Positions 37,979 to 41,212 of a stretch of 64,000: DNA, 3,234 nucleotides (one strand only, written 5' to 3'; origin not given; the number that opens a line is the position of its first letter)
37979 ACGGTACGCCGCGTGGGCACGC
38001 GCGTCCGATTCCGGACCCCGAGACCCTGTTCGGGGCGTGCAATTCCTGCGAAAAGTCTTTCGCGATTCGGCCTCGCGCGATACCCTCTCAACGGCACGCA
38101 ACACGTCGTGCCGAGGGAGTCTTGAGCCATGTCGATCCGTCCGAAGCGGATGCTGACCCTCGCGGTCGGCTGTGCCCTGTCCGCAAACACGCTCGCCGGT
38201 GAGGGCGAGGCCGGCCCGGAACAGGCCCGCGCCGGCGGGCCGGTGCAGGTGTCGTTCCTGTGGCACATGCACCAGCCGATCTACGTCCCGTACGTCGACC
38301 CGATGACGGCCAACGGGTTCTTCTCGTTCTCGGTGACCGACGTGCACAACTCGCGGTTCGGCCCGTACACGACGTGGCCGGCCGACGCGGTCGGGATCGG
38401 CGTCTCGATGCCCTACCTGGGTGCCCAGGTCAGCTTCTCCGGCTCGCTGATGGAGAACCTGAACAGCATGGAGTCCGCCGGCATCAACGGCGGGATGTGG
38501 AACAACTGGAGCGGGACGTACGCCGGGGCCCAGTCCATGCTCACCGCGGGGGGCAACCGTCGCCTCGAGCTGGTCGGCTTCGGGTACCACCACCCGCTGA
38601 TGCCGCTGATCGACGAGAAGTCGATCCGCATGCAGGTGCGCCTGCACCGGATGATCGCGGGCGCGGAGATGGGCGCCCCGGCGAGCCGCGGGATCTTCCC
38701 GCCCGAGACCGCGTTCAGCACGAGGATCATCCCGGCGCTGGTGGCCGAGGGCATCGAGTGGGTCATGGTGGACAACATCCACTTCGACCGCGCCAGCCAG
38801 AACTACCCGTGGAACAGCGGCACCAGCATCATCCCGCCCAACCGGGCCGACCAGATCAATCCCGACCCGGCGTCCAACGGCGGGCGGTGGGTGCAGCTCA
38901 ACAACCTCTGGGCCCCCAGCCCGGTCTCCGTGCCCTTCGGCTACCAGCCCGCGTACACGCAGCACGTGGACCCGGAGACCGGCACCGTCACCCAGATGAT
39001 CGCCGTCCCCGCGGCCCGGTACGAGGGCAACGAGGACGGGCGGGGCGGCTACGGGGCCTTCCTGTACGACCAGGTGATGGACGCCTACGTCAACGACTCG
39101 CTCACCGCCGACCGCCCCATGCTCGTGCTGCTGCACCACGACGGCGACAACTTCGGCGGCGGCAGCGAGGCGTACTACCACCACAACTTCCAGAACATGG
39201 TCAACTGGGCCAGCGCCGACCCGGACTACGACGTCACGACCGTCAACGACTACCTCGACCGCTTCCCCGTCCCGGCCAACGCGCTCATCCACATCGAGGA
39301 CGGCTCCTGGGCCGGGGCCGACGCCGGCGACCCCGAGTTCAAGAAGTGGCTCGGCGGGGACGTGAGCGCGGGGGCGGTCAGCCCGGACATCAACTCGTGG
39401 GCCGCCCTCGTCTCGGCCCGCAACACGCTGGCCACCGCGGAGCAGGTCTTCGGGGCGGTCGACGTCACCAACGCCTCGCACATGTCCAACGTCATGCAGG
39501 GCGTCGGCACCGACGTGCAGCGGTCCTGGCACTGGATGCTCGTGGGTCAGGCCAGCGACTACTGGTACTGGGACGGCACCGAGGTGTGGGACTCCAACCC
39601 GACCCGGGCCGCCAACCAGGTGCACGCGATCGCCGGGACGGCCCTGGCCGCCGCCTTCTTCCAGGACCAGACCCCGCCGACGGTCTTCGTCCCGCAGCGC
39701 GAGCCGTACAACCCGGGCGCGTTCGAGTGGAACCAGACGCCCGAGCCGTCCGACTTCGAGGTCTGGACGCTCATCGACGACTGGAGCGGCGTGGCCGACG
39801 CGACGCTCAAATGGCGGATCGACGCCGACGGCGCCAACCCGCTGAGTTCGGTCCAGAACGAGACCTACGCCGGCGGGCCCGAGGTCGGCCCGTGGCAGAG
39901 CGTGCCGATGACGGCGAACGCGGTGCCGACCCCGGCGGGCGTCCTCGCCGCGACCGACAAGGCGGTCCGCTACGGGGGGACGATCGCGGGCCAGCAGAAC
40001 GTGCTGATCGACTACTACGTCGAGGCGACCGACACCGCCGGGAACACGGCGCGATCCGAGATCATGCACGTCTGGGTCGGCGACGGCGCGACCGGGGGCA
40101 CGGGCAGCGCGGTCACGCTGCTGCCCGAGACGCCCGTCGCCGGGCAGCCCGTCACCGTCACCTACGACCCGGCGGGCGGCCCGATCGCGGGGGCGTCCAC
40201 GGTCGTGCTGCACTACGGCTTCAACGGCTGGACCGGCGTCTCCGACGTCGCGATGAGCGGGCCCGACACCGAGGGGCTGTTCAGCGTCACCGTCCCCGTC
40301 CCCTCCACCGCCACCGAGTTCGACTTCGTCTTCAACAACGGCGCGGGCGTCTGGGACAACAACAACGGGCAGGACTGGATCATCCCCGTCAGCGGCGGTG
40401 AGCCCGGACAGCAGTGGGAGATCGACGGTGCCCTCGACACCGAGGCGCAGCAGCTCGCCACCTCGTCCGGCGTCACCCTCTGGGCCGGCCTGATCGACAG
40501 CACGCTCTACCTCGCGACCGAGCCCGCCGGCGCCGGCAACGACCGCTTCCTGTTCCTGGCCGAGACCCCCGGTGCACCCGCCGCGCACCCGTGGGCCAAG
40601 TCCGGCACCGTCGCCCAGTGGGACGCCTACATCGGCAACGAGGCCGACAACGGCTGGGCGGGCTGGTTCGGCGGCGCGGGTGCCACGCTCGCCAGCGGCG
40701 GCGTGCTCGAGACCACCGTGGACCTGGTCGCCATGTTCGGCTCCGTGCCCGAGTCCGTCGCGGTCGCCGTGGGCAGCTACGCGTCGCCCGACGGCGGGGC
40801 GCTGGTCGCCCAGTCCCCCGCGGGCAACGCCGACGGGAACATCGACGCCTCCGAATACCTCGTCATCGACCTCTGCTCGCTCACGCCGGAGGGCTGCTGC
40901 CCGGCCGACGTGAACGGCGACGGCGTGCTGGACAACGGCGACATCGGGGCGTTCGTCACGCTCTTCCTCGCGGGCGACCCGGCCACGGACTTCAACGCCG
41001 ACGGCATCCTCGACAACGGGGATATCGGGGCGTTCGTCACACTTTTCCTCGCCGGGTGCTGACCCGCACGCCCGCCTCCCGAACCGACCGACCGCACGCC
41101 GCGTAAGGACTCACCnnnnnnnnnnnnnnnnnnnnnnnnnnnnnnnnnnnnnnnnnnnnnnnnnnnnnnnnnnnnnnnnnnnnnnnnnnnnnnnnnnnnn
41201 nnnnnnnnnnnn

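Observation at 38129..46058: Dockerin-tagged GH57 + GH13 + FG-GAP trio: a candidate surface 'amylosome-like' alpha-glucan-degrading assembly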

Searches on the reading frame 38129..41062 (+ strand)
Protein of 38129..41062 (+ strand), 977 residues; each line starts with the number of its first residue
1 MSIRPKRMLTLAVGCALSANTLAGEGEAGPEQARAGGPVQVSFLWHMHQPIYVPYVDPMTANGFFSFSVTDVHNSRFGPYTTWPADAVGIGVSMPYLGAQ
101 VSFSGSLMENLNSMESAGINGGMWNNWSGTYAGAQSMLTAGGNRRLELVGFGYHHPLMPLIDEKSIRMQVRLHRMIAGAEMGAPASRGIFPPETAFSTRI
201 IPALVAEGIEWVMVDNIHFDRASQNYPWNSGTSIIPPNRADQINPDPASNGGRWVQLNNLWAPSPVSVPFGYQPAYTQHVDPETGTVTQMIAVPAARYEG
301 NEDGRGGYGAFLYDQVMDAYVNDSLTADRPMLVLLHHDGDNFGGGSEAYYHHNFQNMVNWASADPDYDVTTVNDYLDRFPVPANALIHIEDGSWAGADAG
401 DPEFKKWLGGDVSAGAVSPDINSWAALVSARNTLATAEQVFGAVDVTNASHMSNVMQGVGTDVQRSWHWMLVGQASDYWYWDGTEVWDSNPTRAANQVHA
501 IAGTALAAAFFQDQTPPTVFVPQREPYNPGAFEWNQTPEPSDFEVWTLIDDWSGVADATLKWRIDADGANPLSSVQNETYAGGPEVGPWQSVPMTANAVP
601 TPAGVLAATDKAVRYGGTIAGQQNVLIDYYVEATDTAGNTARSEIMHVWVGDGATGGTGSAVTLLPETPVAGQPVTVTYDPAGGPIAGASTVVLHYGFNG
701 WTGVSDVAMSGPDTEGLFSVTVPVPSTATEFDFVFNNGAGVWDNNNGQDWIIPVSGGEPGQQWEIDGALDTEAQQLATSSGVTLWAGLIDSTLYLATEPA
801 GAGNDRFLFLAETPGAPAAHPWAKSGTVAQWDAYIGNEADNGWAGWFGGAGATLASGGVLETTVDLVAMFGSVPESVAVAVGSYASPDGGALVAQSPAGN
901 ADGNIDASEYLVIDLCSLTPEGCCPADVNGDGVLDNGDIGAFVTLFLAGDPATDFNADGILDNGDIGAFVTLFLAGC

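Call 3: search_protein_families(library=pfam, proteins=[window:38129-41062:+], max_evalue=0.01)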
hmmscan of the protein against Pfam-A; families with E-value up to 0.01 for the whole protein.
window:38129-41062:+ (977 aa): 3 families
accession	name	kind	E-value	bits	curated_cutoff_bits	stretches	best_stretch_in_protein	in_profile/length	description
PF03065.20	Glyco_hydro_57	-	7.3e-17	62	21.2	1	42-229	1-188/291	Glycosyl hydrolase family 57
PF16760.10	CBM53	-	5.1e-12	46.3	27.6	1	675-733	1-57/57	Starch/carbohydrate-binding module (family 53)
PF03423.18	CBM_25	-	6.2e-08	33.3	27.3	1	674-754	5-83/106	Carbohydrate binding domain (family 25)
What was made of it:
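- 38240..39658 (+): GH57 catalytic region (about aa 38-510) holding the candidate nucleophile E193 and acid/base D338. Pfam PF03065 matches aa 42-229 (call 3).
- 40148..40390 (+): CBM25/CBM53 starch-binding module (aa 674-754). Pfam CBM53 46.3 bits and CBM_25 33.3 bits (call 3).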

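Call 4: search_protein_families(library=ncbifam, proteins=[window:38129-41062:+], max_evalue=0.01)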
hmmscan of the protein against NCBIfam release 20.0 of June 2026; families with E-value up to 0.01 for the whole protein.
window:38129-41062:+ (977 aa): 1 family
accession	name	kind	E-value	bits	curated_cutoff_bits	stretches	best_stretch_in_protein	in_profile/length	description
NF041540.1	dockerin_GC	domain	7.7e-11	42.2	29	1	924-977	1-67/67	GC-type dockerin domain-anchored protein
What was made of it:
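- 40898..41059 (+): GC-type dockerin module of GH57 (aa 924-977): CP-[Ca loop-helix]-linker-[Ca loop-helix]-GC. NF041540 scores 42.2 bits (call 4).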

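Call 13: find_encoding_contigs(protein=window:38129-41059:+, flank=10000, max_places=6)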
Protein window:38129-41059:+ (977 aa): no gene with exactly this product is on record in the collection.

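Call 14: find_homologous_proteins(query=window:38129-41059:+)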
Query window:38129-41059:+ (977 aa): 1491 proteins with E <= 0.001 among 8000 candidates; the best 120 are listed.
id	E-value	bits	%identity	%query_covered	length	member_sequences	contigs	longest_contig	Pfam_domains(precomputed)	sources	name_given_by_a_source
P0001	0.0e+0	2015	88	100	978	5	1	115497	PF03065.21,PF16760.11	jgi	-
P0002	0.0e+0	1413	65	96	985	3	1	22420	PF03065.21,PF16760.11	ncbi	-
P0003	0.0e+0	1409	64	100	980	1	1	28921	PF03065.21,PF16760.11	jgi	jgi:hypothetical protein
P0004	0.0e+0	1398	65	95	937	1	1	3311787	PF03065.21,PF16760.11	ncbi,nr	ncbi:MAG: hypothetical protein H6810_12820 [Phycisphaeraceae bacterium]|nr:MAG: hypothetical protein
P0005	0.0e+0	1394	65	99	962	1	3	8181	PF03065.21,PF16760.11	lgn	-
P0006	0.0e+0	1393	65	96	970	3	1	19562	PF03065.21,PF16760.11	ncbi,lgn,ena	-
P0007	0.0e+0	1390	64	96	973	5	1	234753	PF03065.21,PF03423.19,PF16760.11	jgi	-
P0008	0.0e+0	1386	65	97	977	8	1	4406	PF03065.21,PF16760.11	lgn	-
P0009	0.0e+0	1384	65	96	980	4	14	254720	PF03065.21,PF16760.11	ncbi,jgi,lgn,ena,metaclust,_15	metaclust:\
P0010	0.0e+0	1381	64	96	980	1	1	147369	PF03065.21,PF16760.11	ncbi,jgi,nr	ncbi:MAG: carbohydrate-binding protein [Phycisphaerales bacterium]|jgi:hypothetical protein|nr:carbo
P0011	0.0e+0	1379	64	97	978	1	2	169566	PF03065.21,PF00404.25,PF16760.11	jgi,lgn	jgi:hypothetical protein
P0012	0.0e+0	1372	62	100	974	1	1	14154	PF03065.21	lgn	-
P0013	0.0e+0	1372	64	96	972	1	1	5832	PF03065.21,PF16760.11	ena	-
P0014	0.0e+0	1344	62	97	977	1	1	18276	PF03065.21,PF16760.11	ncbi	-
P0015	0.0e+0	1326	60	99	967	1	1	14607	PF03065.21,PF16760.11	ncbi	ncbi:MAG: GC-type dockerin domain-anchored protein [Phycisphaerales bacterium]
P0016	0.0e+0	1323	62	97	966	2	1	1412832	PF03065.21,PF16760.11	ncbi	ncbi:MAG: carbohydrate-binding protein [Phycisphaerales bacterium]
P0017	0.0e+0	1321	61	98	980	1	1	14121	PF03065.21,PF16760.11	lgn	-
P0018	0.0e+0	1318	60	97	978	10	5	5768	PF03065.21,PF16760.11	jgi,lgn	jgi:hypothetical protein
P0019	0.0e+0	1310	62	97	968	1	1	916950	PF03065.21,PF16760.11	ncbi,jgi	-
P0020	0.0e+0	1307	60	98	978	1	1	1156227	PF03065.21,PF16760.11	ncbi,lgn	-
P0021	0.0e+0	1303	61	96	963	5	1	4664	PF03065.21,PF16760.11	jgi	jgi:hypothetical protein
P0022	0.0e+0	1298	60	97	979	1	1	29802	PF03065.21,PF16760.11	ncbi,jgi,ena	-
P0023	0.0e+0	1294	60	98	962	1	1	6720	PF03065.21,PF16760.11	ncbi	ncbi:MAG: carbohydrate-binding protein, partial [Planctomycetota bacterium]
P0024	0.0e+0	1293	59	99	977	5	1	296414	PF03065.21,PF16760.11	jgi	-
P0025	0.0e+0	1293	60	96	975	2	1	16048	PF03065.21,PF16760.11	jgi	-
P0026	0.0e+0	1292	60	97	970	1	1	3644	PF03065.21,PF16760.11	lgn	-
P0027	0.0e+0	1288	62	96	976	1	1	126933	PF03065.21,PF16760.11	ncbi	-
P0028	0.0e+0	1284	60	100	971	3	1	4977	PF03065.21,PF16760.11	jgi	-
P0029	0.0e+0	1280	63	96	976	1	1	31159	PF03065.21,PF16760.11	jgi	jgi:hypothetical protein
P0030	0.0e+0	1279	58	100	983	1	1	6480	PF03065.21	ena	-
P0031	0.0e+0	1269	59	96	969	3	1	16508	PF03065.21,PF16760.11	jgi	-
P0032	0.0e+0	1267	59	95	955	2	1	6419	PF03065.21,PF16760.11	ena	-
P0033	0.0e+0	1261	61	95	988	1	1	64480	PF03065.21,PF16760.11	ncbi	ncbi:MAG: GC-type dockerin domain-anchored protein [Phycisphaerales bacterium JB037]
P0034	0.0e+0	1261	59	96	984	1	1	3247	PF03065.21,PF03423.19,PF16760.11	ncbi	-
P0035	0.0e+0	1228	58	96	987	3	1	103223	PF03065.21,PF00404.25,PF16760.11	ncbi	-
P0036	0.0e+0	1222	57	99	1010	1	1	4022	PF03065.21,PF16760.11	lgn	-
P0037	0.0e+0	1212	57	96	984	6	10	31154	PF03065.21,PF16760.11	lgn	-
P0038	0.0e+0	1212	59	93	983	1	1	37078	PF03065.21,PF16760.11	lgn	-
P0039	0.0e+0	1212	59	95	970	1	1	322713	PF03065.21,PF16760.11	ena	-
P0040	0.0e+0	1210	56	100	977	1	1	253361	PF03065.21,PF16760.11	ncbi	-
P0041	0.0e+0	1209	57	97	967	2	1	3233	PF03065.21,PF00404.25,PF16760.11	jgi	-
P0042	0.0e+0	1207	57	96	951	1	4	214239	PF03065.21,PF16760.11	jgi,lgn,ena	-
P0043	0.0e+0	1204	57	100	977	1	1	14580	PF03065.21,PF16760.11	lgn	-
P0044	0.0e+0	1197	58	96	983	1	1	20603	PF03065.21,PF16760.11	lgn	-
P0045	0.0e+0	1195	58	97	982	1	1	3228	PF03065.21,PF16760.11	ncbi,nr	ncbi:MAG: hypothetical protein D6744_02365 [Planctomycetota bacterium]|nr:MAG: hypothetical protein 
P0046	0.0e+0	1195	57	97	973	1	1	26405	PF03065.21,PF00404.25,PF16760.11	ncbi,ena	-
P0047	0.0e+0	1195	58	93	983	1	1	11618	PF03065.21,PF16760.11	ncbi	ncbi:MAG: carbohydrate binding domain-containing protein [Phycisphaerae bacterium]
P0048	0.0e+0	1194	57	99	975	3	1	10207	PF03065.21,PF16760.11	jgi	-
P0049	0.0e+0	1194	57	95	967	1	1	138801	PF03065.21,PF16760.11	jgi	jgi:hypothetical protein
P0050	0.0e+0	1193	56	99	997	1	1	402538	PF03065.21,PF16760.11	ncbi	ncbi:MAG: GC-type dockerin domain-anchored protein [Planctomycetota bacterium]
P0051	0.0e+0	1193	59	96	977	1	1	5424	PF03065.21,PF16760.11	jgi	jgi:hypothetical protein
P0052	0.0e+0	1189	58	94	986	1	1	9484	PF03065.21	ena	-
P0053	0.0e+0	1188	57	96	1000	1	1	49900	PF03065.21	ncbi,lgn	-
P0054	0.0e+0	1188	57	97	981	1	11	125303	PF03065.21,PF16760.11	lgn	-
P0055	0.0e+0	1188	57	96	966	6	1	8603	PF03065.21,PF03423.19,PF16760.11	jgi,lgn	-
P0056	0.0e+0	1187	58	93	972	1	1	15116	PF03065.21,PF00404.25,PF16760.11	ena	-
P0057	0.0e+0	1187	57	97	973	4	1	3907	PF03065.21,PF16760.11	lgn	-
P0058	0.0e+0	1187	58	94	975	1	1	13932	PF03065.21,PF16760.11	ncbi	-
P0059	0.0e+0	1186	59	90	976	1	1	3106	PF03065.21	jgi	jgi:hypothetical protein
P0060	0.0e+0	1186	60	93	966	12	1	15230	PF03065.21,PF16760.11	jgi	-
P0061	0.0e+0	1186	57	97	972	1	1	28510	PF03065.21,PF16760.11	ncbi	ncbi:MAG: carbohydrate binding domain-containing protein [Planctomycetota bacterium]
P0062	0.0e+0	1185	57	99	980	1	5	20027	PF03065.21,PF16760.11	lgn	-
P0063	0.0e+0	1184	57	96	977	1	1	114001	PF03065.21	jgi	-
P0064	0.0e+0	1184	57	97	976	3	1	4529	PF03065.21,PF16760.11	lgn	-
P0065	0.0e+0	1183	57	96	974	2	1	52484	PF03065.21,PF00404.25,PF16760.11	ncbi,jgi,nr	ncbi:MAG TPA: carbohydrate binding domain-containing protein [Phycisphaerae bacterium]|nr:carbohydra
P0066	0.0e+0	1182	56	99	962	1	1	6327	PF03065.21,PF00404.25,PF16760.11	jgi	jgi:hypothetical protein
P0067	0.0e+0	1182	57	97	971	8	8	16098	PF03065.21,PF03423.19,PF16760.11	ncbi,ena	-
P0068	0.0e+0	1182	57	97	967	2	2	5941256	PF03065.21,PF03423.19,PF16760.11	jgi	-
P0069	0.0e+0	1182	59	93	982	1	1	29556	PF03065.21,PF16760.11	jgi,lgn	-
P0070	0.0e+0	1181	57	96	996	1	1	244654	PF03065.21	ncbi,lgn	ncbi:MAG: GC-type dockerin domain-anchored protein [Planctomycetota bacterium]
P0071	0.0e+0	1180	57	96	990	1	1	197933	PF03065.21,PF16760.11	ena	-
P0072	0.0e+0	1179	57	96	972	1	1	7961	PF03065.21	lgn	-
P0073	0.0e+0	1179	57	95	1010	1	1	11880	PF03065.21,PF16760.11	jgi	jgi:hypothetical protein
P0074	0.0e+0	1178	58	93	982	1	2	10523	PF03065.21,PF16760.11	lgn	-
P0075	0.0e+0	1178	55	100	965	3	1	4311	PF03065.21,PF16760.11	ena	-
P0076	0.0e+0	1177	56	97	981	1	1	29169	PF03065.21,PF03423.19,PF16760.11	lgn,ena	-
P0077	0.0e+0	1177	58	93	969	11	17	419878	PF03065.21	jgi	jgi:hypothetical protein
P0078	0.0e+0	1176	57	95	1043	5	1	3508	PF03065.21,PF16760.11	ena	-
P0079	0.0e+0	1176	56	99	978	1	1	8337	PF03065.21,PF16760.11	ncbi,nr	ncbi:MAG: hypothetical protein JXQ75_12495 [Phycisphaerae bacterium]|nr:hypothetical protein [Phycis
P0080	0.0e+0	1175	56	99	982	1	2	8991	PF03065.21,PF16760.11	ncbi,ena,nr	ncbi:MAG: hypothetical protein KAY37_07545 [Phycisphaerae bacterium]|nr:hypothetical protein [Phycis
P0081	0.0e+0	1175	57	96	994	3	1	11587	PF03065.21,PF16760.11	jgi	-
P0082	0.0e+0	1175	58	94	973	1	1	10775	PF03065.21,PF16760.11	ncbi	-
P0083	0.0e+0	1174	58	79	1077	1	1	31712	PF03065.21,PF16760.11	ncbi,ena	-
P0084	0.0e+0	1172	58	96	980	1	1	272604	PF03065.21,PF16760.11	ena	-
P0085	0.0e+0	1172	56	96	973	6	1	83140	PF03065.21,PF03423.19,PF16760.11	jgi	-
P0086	0.0e+0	1172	56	95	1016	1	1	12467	PF03065.21,PF16760.11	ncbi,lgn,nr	ncbi:MAG: hypothetical protein IT425_14280 [Pirellulales bacterium]|nr:hypothetical protein [Pirellu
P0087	0.0e+0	1172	56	97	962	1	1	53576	PF03065.21,PF16760.11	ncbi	-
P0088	0.0e+0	1172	57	96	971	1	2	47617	PF03065.21,PF16760.11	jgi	-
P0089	0.0e+0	1171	56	99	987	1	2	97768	PF03065.21,PF03423.19,PF16760.11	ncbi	-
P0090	0.0e+0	1171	58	96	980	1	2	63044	PF03065.21,PF16760.11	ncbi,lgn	-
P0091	0.0e+0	1170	58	96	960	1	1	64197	PF03065.21,PF16760.11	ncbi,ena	-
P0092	0.0e+0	1170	57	95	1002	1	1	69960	PF03065.21,PF16760.11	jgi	jgi:hypothetical protein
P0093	0.0e+0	1169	59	91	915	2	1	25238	PF03065.21,PF16760.11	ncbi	-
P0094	0.0e+0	1168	56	96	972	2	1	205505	PF03065.21,PF16760.11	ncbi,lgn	-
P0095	0.0e+0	1167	57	94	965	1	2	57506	PF03065.21,PF03423.19,PF16760.11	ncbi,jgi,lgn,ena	-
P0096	0.0e+0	1167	57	96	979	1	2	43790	PF03065.21,PF16760.11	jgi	jgi:hypothetical protein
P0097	0.0e+0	1166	57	97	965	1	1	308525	PF03065.21,PF16760.11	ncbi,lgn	-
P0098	0.0e+0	1166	56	96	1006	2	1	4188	PF03065.21,PF16760.11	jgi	jgi:hypothetical protein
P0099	0.0e+0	1165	54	99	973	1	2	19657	PF03065.21,PF16760.11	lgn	-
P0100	0.0e+0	1165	58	96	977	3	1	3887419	PF03065.21,PF16760.11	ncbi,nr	ncbi:MAG: hypothetical protein HRU75_14995 [Planctomycetia bacterium]|nr:MAG: hypothetical protein H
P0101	0.0e+0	1164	58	96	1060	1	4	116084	PF03065.21,PF16760.11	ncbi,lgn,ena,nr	ncbi:MAG: hypothetical protein CMJ58_10790 [Planctomycetaceae bacterium]|nr:hypothetical protein [Pl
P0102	0.0e+0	1164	57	99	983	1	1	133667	PF03065.21,PF16760.11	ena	-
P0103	0.0e+0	1163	55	99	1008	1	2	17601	PF03065.21,PF00404.25,PF16760.11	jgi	jgi:hypothetical protein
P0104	0.0e+0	1163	56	97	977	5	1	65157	PF03065.21,PF16760.11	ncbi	-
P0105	0.0e+0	1162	57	96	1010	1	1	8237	PF03065.21,PF16760.11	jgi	jgi:hypothetical protein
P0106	0.0e+0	1161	55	99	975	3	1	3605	PF03065.21,PF00404.25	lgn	-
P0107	0.0e+0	1160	54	100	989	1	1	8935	PF03065.21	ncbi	-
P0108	0.0e+0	1160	57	94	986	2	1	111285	PF03065.21,PF03423.19,PF16760.11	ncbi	-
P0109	0.0e+0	1159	55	99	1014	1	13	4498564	PF03065.21,PF16760.11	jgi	jgi:hypothetical protein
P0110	0.0e+0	1159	55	97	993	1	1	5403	PF03065.21,PF16760.11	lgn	-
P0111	0.0e+0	1158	57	96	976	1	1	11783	PF03065.21,PF16760.11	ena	-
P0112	0.0e+0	1157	58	94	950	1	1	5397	PF03065.21,PF16760.11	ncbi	-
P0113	0.0e+0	1157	57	93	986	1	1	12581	PF03065.21,PF16760.11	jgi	jgi:hypothetical protein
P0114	0.0e+0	1156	55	99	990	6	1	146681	PF03065.21,PF00404.25,PF16760.11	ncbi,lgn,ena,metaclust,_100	metaclust:\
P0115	0.0e+0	1156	57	95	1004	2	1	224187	PF03065.21,PF16760.11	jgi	jgi:hypothetical protein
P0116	0.0e+0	1154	59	92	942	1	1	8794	PF03065.21,PF16760.11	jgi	-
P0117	0.0e+0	1154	57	93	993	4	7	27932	PF03065.21,PF16760.11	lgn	-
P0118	0.0e+0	1153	55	99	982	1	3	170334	PF03065.21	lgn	-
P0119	0.0e+0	1153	55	96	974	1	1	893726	PF03065.21,PF16760.11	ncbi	ncbi:MAG: carbohydrate-binding protein [Phycisphaerales bacterium]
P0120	0.0e+0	1153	56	96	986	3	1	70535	PF03065.21,PF00404.25,PF03423.19,PF16760.11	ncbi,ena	-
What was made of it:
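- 38129..41062 (+): GH57 alpha-glucan enzyme gene (977 aa). Layout: signal-peptide-like N-terminus, GH57 catalytic domain, beta-sandwich domains, CBM25/53, a further beta-sandwich, then the GC-type dockerin. There are more than 1,491 homologs, and the best 120 are 54-88% identical (call 14).
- Closest known: NCBIfam NF041540, 'GC-type dockerin domain-anchored protein'. Same: NCBI already gives this name to GH57 orthologs (call 14).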

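Call 17: find_encoding_contigs(protein=P0001, flank=10000, max_places=2)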
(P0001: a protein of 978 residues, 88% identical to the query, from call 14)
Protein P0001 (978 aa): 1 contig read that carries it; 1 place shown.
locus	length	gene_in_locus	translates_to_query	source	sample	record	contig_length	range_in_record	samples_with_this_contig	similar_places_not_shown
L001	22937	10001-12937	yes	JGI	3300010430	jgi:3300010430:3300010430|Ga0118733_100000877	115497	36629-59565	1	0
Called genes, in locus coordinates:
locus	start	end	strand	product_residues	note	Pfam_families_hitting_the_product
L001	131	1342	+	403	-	PF02670:DXP_reductoisom, PF08436:DXP_redisom_C, PF13288:DXPR_C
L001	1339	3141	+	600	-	PF07719:TPR_2 (faint), PF13371:TPR_9 (faint), PF13428:TPR_14 (faint), PF13432:TPR_16, PF14559:TPR_19, PF13844:Glyco_transf_41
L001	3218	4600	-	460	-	PF07995:GSDH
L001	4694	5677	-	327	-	PF01555:N6_N4_Mtase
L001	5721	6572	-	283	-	-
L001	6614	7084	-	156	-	PF05656:DUF805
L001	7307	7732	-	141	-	PF01325:Fe_dep_repress, PF01978:TrmB (faint), PF12802:MarR_2 (weak), PF25213:HVO_A0261_N (weak), PF08220:HTH_DeoR (weak), PF01047:MarR (weak), PF13545:HTH_Crp_2, PF02742:Fe_dep_repr_C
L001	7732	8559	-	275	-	PF00535:Glycos_transf_2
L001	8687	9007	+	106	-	-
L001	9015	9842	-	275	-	PF13469:Sulfotransfer_3 (weak)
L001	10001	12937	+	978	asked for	PF03065:Glyco_hydro_57, PF16760:CBM53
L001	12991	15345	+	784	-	PF02922:CBM_48 (weak), PF00128:Alpha-amylase, PF02806:Alpha-amylase_C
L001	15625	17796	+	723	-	PF08309:LVIVD (faint)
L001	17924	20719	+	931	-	-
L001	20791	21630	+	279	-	PF22825:HpiC1-like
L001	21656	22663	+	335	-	PF02729:OTCace_N, PF00185:OTCace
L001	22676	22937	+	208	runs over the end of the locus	PF13191:AAA_16 (faint), PF00625:Guanylate_kin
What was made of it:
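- On Operon or conserved gene cluster GH57-GH13-FG-GAP: GH57-GH13 adjacency appears only in the closest relative, L001 (call 17).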
